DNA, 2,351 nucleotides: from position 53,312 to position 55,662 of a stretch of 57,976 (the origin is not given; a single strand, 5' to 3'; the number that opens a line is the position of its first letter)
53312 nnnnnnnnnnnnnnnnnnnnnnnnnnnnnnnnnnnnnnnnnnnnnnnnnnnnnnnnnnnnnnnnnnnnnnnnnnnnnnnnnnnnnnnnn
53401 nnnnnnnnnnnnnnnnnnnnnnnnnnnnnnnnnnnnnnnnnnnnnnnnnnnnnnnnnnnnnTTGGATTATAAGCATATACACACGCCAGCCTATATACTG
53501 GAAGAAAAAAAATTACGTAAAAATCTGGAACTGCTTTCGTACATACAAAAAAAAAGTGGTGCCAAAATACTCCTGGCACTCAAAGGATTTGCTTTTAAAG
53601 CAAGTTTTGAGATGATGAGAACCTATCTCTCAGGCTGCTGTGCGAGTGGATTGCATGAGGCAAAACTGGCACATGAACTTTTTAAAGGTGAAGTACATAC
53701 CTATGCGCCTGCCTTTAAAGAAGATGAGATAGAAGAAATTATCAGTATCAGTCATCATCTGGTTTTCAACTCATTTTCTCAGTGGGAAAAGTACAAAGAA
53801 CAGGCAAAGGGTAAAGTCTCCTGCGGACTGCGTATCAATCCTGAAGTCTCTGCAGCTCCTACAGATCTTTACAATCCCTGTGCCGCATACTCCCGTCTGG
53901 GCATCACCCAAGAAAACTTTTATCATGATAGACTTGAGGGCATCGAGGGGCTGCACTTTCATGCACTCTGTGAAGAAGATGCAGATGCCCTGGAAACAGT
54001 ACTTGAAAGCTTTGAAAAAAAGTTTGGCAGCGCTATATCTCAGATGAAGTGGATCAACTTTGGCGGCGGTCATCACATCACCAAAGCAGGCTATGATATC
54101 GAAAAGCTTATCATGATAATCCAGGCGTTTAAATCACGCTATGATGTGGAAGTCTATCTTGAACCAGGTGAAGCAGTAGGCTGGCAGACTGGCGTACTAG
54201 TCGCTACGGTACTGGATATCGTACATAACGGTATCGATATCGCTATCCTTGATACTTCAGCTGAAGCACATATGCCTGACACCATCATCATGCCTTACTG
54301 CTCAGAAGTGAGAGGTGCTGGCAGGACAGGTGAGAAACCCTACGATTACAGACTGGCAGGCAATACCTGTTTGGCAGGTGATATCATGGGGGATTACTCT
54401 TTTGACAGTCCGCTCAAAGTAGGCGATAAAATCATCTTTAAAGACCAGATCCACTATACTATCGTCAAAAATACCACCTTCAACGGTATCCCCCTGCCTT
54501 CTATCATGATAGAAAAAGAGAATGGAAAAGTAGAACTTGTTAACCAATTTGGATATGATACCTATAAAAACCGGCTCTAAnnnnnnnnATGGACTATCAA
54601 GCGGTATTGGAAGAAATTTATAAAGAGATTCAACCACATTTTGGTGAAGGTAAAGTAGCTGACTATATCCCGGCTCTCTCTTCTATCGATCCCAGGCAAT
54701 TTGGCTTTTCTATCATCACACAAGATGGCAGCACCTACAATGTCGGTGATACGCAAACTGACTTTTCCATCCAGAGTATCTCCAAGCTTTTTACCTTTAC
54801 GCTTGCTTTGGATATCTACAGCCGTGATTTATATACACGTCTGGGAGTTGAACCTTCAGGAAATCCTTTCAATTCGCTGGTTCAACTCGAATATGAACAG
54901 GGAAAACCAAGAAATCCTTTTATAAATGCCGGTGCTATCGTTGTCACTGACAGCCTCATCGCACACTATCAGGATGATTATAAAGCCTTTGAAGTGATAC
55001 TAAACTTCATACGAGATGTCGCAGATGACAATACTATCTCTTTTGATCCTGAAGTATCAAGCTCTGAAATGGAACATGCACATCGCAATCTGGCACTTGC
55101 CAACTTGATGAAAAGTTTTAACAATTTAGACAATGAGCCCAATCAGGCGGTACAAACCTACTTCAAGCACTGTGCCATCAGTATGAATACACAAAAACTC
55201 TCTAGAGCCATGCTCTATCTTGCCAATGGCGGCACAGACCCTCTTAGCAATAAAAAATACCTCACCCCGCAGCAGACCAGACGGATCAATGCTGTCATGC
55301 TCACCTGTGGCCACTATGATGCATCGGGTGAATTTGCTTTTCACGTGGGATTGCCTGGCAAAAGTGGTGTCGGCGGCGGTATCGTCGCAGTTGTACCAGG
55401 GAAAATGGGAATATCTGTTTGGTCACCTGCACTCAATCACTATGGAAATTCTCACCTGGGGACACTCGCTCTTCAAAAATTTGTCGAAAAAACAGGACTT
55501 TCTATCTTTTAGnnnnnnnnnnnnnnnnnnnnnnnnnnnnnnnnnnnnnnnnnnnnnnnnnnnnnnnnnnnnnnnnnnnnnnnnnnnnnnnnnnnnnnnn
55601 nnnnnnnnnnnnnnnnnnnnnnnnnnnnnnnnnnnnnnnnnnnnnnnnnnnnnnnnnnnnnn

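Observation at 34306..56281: Family of 97-nt intergenic hairpin repeats with compensatory stem substitutions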

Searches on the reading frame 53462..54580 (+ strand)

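Call 41: search_protein_families(library=pfam, proteins=[window:53462-54580:+], max_evalue=0.00001)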
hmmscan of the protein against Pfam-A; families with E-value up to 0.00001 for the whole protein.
window:53462-54580:+ (372 aa): 1 family
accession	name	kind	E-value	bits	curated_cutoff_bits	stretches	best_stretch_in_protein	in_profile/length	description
PF00278.28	Orn_DAP_Arg_deC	-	2.9e-11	43.9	23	1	242-328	6-93/95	Pyridoxal-dependent decarboxylase, C-terminal sheet domain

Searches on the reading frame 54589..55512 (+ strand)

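Call 12: search_protein_families(library=pfam, proteins=[window:54589-55512:+])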
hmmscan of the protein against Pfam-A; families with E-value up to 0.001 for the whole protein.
window:54589-55512:+ (307 aa): 1 family
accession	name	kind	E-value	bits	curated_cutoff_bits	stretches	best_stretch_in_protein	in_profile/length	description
PF04960.20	Glutaminase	-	3e-117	391.3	27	1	21-307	1-286/286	Glutaminase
